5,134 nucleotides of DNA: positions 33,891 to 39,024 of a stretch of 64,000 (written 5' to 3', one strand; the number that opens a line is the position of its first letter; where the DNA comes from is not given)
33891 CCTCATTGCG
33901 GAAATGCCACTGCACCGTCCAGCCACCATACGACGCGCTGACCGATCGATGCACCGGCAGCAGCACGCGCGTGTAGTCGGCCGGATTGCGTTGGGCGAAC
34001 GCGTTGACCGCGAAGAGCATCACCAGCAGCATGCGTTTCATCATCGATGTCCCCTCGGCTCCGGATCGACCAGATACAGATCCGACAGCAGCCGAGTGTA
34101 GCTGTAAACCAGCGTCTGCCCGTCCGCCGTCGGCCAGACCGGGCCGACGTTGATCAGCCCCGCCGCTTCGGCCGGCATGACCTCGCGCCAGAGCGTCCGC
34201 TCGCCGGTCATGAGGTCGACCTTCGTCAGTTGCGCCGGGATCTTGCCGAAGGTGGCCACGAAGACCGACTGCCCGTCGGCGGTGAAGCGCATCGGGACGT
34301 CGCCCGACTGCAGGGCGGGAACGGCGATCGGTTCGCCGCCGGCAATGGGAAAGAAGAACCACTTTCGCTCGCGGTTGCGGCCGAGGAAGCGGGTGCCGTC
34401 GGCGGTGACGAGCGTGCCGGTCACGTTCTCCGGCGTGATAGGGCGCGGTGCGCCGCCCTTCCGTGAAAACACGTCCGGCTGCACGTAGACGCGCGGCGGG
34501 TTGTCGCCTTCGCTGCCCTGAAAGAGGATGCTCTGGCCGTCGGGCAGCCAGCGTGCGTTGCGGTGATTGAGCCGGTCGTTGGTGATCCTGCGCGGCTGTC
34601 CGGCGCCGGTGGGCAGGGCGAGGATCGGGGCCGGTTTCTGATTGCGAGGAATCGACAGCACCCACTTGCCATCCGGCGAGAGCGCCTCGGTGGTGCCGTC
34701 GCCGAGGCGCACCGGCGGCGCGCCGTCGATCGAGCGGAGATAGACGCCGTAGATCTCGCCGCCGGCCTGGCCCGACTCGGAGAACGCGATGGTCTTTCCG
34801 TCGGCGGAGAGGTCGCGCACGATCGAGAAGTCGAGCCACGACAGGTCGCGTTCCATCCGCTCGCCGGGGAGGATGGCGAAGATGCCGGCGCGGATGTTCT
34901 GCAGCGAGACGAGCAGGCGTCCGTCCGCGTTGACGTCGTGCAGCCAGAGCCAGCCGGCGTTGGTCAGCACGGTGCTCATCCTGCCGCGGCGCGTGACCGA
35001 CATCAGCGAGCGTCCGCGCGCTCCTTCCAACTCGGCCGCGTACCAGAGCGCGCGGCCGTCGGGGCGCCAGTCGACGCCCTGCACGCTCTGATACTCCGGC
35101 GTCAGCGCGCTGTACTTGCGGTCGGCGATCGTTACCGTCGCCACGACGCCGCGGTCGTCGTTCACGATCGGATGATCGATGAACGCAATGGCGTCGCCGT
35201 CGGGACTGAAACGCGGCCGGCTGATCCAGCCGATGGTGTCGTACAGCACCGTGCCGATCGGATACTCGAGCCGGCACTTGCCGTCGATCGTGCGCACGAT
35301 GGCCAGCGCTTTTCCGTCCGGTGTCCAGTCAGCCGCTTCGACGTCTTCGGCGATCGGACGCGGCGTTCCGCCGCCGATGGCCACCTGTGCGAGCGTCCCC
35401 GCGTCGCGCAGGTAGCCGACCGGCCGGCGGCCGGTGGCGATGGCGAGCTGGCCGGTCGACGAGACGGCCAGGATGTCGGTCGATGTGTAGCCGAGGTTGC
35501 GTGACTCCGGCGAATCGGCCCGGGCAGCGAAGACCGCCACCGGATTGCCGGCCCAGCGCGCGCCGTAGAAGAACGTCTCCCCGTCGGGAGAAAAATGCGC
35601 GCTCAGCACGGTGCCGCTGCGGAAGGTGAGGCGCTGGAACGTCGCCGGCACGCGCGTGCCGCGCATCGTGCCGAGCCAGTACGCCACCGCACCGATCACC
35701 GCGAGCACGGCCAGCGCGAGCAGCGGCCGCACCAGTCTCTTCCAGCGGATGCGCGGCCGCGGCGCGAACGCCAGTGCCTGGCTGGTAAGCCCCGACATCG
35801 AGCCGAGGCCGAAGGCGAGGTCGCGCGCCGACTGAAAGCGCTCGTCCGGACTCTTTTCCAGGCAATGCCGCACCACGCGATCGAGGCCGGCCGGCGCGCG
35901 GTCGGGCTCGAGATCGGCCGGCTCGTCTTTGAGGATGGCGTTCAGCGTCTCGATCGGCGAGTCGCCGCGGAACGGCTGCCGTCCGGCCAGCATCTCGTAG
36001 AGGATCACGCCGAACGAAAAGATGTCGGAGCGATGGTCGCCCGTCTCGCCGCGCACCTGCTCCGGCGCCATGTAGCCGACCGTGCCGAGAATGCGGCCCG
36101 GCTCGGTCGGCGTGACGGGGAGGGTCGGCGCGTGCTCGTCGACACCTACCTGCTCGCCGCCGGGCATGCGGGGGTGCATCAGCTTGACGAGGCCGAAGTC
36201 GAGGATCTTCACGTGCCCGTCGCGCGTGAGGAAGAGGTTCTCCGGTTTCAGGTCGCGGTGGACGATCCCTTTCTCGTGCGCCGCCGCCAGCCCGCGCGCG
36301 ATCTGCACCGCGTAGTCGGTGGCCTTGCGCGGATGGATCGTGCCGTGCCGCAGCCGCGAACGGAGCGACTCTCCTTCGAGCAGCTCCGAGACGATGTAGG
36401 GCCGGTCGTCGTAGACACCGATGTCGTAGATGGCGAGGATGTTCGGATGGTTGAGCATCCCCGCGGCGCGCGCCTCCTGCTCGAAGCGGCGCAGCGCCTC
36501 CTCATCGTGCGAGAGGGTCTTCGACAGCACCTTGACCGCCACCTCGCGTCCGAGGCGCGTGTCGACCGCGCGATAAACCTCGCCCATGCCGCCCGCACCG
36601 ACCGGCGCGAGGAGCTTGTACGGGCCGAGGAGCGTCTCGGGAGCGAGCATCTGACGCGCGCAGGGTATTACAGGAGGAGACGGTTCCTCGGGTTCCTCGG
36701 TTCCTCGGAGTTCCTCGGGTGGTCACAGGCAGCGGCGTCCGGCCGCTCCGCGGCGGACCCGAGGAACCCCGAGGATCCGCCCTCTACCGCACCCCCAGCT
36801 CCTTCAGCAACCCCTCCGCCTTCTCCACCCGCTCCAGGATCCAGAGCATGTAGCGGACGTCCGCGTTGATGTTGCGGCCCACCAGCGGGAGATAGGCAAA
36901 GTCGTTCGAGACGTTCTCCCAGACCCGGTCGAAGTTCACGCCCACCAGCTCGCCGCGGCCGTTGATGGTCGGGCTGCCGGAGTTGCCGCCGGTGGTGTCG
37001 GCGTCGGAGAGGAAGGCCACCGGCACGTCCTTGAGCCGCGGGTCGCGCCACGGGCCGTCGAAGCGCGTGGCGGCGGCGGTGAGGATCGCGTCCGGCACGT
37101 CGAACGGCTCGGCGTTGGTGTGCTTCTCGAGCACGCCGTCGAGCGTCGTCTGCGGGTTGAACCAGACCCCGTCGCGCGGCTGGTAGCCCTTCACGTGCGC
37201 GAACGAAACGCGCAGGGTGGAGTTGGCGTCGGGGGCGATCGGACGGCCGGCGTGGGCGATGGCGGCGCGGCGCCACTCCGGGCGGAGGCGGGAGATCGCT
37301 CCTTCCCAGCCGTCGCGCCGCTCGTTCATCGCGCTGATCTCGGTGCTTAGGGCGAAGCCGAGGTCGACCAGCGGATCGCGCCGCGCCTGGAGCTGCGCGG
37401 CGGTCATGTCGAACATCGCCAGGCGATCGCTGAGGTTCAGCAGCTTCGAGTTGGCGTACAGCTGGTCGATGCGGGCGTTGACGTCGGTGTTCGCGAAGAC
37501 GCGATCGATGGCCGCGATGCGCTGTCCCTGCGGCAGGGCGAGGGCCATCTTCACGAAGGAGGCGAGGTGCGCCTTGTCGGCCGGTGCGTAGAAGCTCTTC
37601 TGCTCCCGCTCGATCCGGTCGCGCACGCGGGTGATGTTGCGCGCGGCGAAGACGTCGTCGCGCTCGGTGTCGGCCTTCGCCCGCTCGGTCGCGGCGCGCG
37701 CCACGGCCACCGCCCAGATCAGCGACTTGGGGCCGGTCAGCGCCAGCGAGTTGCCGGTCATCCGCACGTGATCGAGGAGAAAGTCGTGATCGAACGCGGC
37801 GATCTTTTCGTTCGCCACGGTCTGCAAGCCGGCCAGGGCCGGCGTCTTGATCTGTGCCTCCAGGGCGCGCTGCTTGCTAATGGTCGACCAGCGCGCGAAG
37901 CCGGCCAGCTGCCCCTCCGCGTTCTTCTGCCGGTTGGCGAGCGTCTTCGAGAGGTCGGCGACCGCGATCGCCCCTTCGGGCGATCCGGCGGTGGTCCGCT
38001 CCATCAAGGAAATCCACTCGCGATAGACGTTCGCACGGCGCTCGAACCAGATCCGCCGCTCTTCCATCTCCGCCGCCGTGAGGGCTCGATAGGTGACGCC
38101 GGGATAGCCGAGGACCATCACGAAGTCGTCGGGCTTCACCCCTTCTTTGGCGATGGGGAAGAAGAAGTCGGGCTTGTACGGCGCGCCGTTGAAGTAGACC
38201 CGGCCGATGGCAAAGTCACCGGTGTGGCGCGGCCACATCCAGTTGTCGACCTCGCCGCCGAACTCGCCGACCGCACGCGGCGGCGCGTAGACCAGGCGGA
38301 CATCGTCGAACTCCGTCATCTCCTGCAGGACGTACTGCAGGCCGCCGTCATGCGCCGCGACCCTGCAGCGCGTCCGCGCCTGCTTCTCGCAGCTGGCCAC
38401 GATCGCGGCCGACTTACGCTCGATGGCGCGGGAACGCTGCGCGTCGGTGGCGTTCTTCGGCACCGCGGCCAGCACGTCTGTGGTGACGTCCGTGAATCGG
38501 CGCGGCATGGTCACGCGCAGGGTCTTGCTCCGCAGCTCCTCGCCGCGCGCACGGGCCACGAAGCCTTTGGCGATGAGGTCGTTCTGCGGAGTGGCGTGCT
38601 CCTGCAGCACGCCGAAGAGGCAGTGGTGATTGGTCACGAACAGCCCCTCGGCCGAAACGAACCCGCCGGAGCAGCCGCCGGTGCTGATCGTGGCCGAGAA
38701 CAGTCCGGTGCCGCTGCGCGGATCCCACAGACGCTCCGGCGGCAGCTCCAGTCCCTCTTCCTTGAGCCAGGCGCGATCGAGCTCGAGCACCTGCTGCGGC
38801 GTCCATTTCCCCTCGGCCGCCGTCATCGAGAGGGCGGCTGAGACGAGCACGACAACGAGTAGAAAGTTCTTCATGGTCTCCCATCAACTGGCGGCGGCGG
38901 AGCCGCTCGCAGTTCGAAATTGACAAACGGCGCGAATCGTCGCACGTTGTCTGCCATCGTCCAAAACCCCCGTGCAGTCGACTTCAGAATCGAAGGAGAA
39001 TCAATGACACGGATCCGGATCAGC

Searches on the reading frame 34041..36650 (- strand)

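Call 22: search_protein_families(library=pfam, proteins=[window:34041-36650:-], max_evalue=0.001)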
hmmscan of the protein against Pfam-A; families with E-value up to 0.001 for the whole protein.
window:34041-36650:- (869 aa): 5 families
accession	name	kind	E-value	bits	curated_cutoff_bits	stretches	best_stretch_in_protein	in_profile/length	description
PF00069.31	Pkinase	-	1.6e-52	179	31.7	1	11-273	1-253/263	Protein kinase domain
PF07714.23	PK_Tyr_Ser-Thr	-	6.1e-39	134.3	23.1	1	14-272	4-249/258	Protein tyrosine and serine/threonine kinase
PF07676.18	PD40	-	2.2e-16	59.8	20.9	0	686-715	1-30/38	WD40-like Beta Propeller Repeat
PF03109.22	ABC1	-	5.1e-08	32.8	22.9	1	83-159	142-218/244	ABC1 atypical kinase-like domain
PF01636.29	APH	-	5.2e-06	26.8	23.2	0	125-160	166-202/239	Phosphotransferase enzyme family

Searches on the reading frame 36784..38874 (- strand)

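Call 22: search_protein_families(library=pfam, proteins=[window:36784-38874:-], max_evalue=0.001)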
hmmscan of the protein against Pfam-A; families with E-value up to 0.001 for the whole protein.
window:36784-38874:- (696 aa): 3 families
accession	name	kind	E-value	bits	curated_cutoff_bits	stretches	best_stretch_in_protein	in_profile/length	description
PF10459.15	Peptidase_S46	-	3.4e-179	598.3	22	1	19-694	1-697/698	Peptidase S46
PF13365.12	Trypsin_2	-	1.2e-10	42.7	27.6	0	616-646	114-144/144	Trypsin-like peptidase domain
PF00089.32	Trypsin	-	2e-05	24.9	20.6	0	624-648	172-196/220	Trypsin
